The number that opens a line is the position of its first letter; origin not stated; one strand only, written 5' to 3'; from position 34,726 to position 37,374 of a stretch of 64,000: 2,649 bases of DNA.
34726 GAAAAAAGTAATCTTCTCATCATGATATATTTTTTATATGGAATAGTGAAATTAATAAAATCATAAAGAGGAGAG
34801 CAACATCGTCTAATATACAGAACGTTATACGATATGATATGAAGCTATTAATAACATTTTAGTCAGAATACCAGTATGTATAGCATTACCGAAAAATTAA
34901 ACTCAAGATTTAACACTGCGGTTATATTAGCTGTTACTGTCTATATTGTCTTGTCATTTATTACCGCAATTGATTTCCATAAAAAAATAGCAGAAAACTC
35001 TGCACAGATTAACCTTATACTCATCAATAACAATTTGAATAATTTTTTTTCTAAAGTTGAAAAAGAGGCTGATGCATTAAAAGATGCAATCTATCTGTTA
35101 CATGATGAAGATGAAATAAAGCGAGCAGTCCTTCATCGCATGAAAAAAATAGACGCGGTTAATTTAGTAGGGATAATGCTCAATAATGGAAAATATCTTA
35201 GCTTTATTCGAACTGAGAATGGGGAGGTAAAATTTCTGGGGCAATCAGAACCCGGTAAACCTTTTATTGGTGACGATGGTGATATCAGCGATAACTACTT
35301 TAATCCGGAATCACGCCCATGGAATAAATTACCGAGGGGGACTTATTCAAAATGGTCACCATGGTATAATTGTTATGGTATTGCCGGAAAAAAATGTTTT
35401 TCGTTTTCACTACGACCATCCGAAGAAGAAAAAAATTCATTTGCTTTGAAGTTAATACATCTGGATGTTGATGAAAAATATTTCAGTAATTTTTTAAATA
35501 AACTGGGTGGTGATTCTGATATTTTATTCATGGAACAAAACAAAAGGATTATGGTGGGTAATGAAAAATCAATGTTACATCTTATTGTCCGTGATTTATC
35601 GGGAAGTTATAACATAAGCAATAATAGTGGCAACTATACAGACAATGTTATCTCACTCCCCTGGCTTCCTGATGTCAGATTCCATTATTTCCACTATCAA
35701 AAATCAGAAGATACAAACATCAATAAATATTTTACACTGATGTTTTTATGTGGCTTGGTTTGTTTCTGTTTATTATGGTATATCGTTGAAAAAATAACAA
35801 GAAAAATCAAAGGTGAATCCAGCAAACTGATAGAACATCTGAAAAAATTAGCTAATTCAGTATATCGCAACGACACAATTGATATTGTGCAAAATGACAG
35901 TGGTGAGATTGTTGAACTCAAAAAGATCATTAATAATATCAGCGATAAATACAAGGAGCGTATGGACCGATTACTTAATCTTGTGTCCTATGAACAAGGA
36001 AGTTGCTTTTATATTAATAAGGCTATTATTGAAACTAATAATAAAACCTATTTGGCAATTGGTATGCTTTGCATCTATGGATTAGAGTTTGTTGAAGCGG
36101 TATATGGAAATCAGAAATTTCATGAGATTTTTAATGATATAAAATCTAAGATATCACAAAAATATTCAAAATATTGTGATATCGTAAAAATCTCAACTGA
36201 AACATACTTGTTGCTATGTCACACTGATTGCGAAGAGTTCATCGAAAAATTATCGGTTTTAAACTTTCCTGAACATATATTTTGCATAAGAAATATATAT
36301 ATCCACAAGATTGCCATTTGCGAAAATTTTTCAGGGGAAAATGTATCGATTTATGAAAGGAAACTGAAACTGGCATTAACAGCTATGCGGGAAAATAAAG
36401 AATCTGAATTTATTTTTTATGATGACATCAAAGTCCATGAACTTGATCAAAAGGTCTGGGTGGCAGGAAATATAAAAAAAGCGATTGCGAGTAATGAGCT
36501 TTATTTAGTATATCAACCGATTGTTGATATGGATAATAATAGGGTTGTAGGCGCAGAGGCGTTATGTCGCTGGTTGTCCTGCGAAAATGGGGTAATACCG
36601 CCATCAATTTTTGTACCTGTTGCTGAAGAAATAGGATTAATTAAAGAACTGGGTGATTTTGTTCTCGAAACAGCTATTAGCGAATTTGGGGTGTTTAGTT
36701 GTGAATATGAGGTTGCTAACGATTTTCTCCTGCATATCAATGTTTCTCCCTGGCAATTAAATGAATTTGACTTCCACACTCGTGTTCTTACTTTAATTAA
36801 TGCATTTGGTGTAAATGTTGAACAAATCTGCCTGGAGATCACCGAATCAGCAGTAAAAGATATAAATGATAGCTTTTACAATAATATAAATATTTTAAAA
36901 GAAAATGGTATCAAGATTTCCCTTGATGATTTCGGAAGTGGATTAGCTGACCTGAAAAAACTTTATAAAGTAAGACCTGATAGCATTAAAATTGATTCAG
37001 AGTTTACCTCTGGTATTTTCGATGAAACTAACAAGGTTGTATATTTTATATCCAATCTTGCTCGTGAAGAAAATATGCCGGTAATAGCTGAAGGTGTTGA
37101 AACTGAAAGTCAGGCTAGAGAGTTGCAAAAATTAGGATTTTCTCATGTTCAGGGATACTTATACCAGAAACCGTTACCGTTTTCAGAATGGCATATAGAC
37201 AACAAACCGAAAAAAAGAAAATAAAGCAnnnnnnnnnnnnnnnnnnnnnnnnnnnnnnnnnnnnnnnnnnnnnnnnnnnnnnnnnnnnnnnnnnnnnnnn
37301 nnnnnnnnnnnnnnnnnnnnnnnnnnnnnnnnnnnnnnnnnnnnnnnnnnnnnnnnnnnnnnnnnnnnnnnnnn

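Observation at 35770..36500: Cytoplasmic ~220-aa region in the phosphodiesterase between the second TM helix and the EAL domain has no GGDEF signature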

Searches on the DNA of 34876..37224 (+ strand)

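Call 10: search_dna_similar(query=window:34876-37224:+, collection=ecoli_genomes, mode=near, max_rows=15)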
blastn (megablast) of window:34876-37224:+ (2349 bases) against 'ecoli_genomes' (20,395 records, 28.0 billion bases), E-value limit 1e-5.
Records with a match: 9; places in all: 9; records where one place covers at least 80% of the query: 9.
Genomes with a match: 9 of 5426; with a place that covers at least 80% of the query: 9. Places per genome that has any: lowest 1, median 1, highest 1. On chromosomes: 9 places; on plasmids: 0.
Best place of each record, by identity: 90-95% 2; 80-90% 7.
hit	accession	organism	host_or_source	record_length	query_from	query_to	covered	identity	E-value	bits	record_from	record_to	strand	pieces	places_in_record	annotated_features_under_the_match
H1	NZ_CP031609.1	Escherichia coli strain N3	Homo sapiens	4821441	1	2349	100%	94.1%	0e+0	3568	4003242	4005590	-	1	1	sensor domain-containing phosphodiesterase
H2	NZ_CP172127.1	Escherichia coli strain GF43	chicken meat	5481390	1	2349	100%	94.1%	0e+0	3568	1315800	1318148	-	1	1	EAL domain-containing protein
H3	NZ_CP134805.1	Escherichia coli strain E7-1N7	agricultural environment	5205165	1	2349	100%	86.0%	0e+0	2510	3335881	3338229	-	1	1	EAL domain-containing protein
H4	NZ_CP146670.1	Escherichia coli strain MS 21-1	Homo sapiens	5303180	1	2349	100%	85.9%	0e+0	2505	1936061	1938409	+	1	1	EAL domain-containing protein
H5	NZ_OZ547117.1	Escherichia coli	Homo sapiens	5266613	1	2349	100%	85.9%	0e+0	2499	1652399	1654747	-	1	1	EAL domain-containing protein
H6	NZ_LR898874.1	Escherichia coli strain MSB1_4I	Homo sapiens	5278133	1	2349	100%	85.9%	0e+0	2499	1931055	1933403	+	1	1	EAL domain-containing protein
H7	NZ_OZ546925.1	Escherichia coli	Homo sapiens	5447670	1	2349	100%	85.9%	0e+0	2497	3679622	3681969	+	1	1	CHASE9 sensor domain-containing protein | EAL domain-containing protein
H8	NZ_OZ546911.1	Escherichia coli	Homo sapiens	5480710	1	2349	100%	85.9%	0e+0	2497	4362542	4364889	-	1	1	CHASE9 sensor domain-containing protein | EAL domain-containing protein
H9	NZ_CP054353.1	Escherichia coli strain SCU-172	Homo sapiens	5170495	1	2349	100%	85.8%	0e+0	2494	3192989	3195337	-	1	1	EAL domain-containing protein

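Call 11: get_annotated_region(hit=H1, flank=15000)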
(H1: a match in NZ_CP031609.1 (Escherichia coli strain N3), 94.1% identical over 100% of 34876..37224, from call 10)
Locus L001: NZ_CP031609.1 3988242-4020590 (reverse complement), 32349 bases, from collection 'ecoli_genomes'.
description: Escherichia coli strain N3 chromosome, complete genome
organism: Escherichia coli strain N3 (NCBI taxid 562)
replicon: chromosome; assembly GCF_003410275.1
host: Homo sapiens; source: Rectal swab; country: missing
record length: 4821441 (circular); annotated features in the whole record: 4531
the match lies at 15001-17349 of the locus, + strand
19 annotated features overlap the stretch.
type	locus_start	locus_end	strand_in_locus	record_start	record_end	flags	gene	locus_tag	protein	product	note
CDS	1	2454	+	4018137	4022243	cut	ftsK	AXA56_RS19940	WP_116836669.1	DNA translocase FtsK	-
CDS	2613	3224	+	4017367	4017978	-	lolA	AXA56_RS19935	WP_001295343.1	outer membrane lipoprotein chaperone LolA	-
CDS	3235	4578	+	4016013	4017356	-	rarA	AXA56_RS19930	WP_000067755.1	replication-associated recombination protein RarA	-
CDS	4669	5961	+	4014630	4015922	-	serS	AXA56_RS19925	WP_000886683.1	serine--tRNA ligase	-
CDS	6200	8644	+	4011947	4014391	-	dmsA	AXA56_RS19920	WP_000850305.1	dimethylsulfoxide reductase subunit A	-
CDS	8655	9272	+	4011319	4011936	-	dmsB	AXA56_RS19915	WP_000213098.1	dimethylsulfoxide reductase iron-sulfur subunit DmsB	-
CDS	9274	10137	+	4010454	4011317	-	dmsC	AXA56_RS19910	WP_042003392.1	dimethyl sulfoxide reductase anchor subunit DmsC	-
CDS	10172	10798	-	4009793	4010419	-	ycaC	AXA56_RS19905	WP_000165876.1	isochorismate family cysteine hydrolase YcaC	-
CDS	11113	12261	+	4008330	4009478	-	ycaD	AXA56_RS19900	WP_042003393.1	MFS transporter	-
CDS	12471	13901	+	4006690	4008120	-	ycaM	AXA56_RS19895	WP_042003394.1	APC family permease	-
CDS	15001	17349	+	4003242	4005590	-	-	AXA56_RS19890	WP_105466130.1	sensor domain-containing phosphodiesterase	-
CDS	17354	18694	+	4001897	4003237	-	-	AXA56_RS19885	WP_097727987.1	GGDEF domain-containing protein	-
CDS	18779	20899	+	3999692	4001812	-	bcsA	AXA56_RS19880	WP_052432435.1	UDP-forming cellulose synthase catalytic subunit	-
CDS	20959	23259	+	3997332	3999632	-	bcsB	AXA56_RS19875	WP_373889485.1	cellulose biosynthesis cyclic di-GMP-binding regulatory protein BcsB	-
CDS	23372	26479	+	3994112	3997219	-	bcsC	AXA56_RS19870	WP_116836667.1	cellulose synthase complex outer membrane protein BcsC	-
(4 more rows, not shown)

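Call 62: get_annotated_region(hit=H3, flank=12000)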
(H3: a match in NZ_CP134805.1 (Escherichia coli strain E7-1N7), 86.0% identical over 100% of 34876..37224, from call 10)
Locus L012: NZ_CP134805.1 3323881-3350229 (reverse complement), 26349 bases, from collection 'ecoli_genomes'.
description: Escherichia coli strain E7-1N7 chromosome, complete genome
organism: Escherichia coli strain E7-1N7 (NCBI taxid 562)
replicon: chromosome; assembly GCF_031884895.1
host: -; source: agricultural environment; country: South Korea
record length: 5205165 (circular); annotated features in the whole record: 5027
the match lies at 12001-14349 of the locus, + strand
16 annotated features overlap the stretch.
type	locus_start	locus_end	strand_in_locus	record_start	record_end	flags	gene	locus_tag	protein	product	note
CDS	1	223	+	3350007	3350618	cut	lolA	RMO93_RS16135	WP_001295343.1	outer membrane lipoprotein periplasmic chaperone LolA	-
CDS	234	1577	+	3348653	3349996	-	rarA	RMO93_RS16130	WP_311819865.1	replication-associated recombination protein RarA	-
CDS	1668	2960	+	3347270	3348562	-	serS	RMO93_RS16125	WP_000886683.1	serine--tRNA ligase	-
CDS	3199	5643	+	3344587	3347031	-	dmsA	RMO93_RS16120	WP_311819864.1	dimethylsulfoxide reductase subunit A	-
CDS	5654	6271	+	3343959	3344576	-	dmsB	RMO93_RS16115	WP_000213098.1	dimethylsulfoxide reductase iron-sulfur subunit DmsB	-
CDS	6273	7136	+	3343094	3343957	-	dmsC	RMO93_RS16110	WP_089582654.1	dimethyl sulfoxide reductase anchor subunit DmsC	-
CDS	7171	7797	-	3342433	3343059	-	ycaC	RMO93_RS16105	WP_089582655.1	isochorismate family cysteine hydrolase YcaC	-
CDS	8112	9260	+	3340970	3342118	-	ycaD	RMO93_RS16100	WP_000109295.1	MFS transporter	-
CDS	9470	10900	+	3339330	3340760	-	ycaM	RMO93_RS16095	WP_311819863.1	APC family permease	-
CDS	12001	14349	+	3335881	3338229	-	-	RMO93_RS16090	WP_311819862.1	EAL domain-containing protein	-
CDS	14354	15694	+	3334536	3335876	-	-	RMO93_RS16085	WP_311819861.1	GGDEF domain-containing protein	-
CDS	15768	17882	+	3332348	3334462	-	bcsA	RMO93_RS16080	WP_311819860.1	UDP-forming cellulose synthase catalytic subunit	-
CDS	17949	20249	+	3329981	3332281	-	bcsB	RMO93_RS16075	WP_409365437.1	cellulose biosynthesis cyclic di-GMP-binding regulatory protein BcsB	-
CDS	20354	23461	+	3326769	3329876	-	bcsC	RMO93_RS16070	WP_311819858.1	cellulose synthase complex outer membrane protein BcsC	-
CDS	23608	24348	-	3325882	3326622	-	pflA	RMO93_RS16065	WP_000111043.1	pyruvate formate lyase 1-activating protein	-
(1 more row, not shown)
